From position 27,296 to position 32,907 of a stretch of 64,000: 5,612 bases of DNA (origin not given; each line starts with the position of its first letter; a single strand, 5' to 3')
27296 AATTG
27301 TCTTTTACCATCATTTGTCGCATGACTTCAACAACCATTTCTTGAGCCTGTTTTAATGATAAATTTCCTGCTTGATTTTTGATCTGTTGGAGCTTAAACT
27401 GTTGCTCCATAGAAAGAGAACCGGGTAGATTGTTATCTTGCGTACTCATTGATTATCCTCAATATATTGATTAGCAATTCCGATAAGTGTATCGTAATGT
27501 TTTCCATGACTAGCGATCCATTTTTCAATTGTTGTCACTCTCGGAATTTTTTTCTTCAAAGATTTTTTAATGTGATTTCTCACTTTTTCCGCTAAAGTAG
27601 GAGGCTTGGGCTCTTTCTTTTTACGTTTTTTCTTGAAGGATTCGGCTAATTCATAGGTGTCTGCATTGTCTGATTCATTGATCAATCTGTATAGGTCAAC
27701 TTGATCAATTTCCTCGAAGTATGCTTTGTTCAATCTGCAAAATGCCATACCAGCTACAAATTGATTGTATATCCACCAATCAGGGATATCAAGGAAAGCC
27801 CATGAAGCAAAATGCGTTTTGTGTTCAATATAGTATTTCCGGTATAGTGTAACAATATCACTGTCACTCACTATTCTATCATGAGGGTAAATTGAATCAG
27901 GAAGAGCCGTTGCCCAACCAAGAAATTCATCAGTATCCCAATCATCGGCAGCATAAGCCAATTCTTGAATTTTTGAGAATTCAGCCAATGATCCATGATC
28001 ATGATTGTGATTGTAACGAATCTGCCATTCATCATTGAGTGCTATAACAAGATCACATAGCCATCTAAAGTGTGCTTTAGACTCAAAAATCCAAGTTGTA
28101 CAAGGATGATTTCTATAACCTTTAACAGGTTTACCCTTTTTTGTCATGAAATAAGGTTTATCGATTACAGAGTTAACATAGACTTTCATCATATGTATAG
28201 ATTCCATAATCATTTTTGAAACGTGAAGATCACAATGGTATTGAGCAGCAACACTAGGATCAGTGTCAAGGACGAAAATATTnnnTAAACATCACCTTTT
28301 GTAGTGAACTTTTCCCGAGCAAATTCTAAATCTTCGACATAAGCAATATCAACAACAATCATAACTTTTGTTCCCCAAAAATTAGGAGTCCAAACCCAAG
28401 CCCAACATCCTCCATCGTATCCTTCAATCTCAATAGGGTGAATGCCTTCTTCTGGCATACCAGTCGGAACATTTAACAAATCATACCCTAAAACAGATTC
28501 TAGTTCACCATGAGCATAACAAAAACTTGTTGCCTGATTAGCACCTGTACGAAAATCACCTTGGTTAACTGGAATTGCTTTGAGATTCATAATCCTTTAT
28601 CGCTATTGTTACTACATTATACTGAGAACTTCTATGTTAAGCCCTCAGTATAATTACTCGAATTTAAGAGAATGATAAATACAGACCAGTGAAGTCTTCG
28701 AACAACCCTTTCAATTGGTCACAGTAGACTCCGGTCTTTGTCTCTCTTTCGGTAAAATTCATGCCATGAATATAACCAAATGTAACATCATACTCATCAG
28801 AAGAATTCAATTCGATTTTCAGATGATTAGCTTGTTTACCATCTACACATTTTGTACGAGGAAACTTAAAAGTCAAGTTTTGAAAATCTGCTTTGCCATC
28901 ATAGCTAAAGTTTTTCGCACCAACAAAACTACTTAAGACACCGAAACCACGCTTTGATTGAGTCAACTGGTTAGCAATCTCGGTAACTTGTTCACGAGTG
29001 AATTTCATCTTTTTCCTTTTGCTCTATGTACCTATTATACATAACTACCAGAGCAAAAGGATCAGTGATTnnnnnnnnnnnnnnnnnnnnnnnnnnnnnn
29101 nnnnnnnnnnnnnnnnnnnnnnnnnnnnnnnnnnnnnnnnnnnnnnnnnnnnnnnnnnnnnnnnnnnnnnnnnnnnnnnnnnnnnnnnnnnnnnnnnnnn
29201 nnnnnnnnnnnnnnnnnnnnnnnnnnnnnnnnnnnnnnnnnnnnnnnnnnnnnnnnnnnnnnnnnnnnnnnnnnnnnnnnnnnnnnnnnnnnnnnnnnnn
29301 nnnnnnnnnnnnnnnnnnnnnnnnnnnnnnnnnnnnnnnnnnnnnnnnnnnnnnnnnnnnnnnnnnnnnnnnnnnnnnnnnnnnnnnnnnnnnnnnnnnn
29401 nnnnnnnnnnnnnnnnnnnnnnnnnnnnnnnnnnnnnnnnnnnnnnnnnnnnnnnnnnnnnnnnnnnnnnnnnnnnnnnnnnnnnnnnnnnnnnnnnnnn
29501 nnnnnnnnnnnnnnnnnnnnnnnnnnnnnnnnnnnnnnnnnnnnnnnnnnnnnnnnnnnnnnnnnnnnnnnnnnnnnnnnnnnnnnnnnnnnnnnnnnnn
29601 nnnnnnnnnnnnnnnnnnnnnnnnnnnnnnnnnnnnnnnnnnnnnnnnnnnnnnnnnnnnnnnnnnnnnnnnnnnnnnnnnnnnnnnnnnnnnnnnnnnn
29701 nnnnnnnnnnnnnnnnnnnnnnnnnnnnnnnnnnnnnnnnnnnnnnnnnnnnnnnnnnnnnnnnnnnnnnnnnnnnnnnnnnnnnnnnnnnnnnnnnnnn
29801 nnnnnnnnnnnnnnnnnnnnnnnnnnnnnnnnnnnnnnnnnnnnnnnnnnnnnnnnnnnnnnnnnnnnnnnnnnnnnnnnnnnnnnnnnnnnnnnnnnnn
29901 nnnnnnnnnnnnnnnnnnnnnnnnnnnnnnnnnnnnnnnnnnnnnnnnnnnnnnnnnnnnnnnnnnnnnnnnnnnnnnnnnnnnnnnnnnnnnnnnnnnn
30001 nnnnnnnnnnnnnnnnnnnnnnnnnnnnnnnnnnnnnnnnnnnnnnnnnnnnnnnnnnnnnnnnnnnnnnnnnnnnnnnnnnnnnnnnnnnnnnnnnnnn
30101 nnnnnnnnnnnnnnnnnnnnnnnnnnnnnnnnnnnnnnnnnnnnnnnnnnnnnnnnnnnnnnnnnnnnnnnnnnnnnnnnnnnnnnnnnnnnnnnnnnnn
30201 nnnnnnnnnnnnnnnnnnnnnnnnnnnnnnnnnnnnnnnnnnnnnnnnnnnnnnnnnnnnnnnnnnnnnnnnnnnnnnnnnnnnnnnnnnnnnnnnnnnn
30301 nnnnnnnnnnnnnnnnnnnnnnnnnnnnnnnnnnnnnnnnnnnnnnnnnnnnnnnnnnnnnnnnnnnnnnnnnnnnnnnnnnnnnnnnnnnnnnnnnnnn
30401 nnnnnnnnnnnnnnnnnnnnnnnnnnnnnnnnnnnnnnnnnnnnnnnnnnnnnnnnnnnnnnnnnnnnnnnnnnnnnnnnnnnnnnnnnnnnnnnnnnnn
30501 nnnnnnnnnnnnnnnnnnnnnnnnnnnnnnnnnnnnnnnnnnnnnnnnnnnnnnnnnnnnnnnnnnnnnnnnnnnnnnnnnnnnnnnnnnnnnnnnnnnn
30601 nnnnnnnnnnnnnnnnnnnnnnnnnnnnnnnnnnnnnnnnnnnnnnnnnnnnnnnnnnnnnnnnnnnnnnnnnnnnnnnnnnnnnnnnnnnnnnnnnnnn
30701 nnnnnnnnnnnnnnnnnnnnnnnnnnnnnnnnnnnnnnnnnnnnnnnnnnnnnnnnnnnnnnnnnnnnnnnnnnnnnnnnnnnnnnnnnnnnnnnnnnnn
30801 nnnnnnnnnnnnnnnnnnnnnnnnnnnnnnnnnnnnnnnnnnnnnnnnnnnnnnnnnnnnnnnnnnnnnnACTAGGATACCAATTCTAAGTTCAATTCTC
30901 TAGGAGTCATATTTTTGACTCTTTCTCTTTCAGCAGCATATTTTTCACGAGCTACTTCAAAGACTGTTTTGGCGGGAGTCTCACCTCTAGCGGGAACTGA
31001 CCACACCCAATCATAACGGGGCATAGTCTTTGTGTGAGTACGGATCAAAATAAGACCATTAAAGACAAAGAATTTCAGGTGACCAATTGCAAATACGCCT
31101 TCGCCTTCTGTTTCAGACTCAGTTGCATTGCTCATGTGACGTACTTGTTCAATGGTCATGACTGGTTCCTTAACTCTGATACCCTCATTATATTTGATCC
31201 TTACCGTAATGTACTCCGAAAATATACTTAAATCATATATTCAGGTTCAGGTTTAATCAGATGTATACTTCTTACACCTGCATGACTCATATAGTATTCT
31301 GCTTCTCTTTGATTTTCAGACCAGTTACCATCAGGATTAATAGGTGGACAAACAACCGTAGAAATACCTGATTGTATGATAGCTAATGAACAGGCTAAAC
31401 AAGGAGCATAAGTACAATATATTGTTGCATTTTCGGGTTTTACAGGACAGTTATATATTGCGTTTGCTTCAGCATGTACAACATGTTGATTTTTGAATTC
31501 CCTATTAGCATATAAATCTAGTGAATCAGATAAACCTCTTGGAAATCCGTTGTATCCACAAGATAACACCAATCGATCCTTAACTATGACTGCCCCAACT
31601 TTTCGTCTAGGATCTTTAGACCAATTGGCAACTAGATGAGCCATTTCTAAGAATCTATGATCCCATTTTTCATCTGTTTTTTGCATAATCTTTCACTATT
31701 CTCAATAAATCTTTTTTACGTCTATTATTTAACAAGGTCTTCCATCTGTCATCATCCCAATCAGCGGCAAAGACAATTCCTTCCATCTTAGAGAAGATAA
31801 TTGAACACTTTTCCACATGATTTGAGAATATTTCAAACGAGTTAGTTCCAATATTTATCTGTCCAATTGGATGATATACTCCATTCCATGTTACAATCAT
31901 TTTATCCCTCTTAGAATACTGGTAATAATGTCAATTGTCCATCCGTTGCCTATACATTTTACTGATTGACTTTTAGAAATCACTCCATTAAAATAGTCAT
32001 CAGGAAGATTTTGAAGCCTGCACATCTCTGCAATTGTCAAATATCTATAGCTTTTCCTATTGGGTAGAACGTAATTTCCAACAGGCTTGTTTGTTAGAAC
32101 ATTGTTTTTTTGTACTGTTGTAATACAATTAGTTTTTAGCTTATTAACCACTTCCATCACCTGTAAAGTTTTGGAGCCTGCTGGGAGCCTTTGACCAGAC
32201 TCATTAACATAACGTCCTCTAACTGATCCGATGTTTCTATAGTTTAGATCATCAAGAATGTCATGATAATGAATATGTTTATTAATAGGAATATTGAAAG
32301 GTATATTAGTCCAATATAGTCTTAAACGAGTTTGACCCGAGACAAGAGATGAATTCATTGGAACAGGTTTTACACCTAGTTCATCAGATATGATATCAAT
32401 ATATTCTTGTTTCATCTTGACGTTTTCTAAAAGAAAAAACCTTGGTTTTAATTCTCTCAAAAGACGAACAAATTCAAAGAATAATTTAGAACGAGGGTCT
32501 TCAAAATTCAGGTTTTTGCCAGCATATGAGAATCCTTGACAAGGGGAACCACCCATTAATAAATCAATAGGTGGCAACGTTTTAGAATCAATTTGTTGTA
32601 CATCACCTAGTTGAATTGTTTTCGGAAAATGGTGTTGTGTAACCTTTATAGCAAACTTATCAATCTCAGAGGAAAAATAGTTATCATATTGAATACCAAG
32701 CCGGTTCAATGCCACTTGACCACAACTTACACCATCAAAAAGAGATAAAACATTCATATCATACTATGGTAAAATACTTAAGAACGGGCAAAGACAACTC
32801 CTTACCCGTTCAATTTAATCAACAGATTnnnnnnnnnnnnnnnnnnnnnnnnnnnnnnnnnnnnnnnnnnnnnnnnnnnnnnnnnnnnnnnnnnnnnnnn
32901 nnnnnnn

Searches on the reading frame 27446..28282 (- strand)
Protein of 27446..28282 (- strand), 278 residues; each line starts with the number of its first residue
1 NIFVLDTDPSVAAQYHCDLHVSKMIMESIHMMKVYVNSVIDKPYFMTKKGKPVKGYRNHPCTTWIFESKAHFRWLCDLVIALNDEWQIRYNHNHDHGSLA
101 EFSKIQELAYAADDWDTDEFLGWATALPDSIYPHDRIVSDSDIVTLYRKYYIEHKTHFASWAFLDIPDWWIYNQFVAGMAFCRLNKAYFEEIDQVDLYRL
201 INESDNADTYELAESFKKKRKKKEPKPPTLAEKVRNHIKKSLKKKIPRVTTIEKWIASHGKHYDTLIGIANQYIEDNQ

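Call 87: search_protein_families(library=pfam, proteins=[window:27446-28282:-], max_evalue=0.01)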
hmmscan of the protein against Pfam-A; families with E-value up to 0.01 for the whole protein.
window:27446-28282:- (278 aa): 1 family
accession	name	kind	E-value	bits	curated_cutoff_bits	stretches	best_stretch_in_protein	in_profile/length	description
PF03013.19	Pyr_excise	-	2.8e-06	28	23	1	2-96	3-79/81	Pyrimidine dimer DNA glycosylase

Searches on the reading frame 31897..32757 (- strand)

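Call 20: search_protein_families(library=pfam, proteins=[window:31897-32757:-], max_evalue=0.001)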
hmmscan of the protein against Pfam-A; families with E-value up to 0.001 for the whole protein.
window:31897-32757:- (286 aa): 1 family
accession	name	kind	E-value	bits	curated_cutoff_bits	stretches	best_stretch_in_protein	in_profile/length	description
PF00145.23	DNA_methylase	-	1e-43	150.4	22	2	1-115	1-113/324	C-5 cytosine-specific DNA methylase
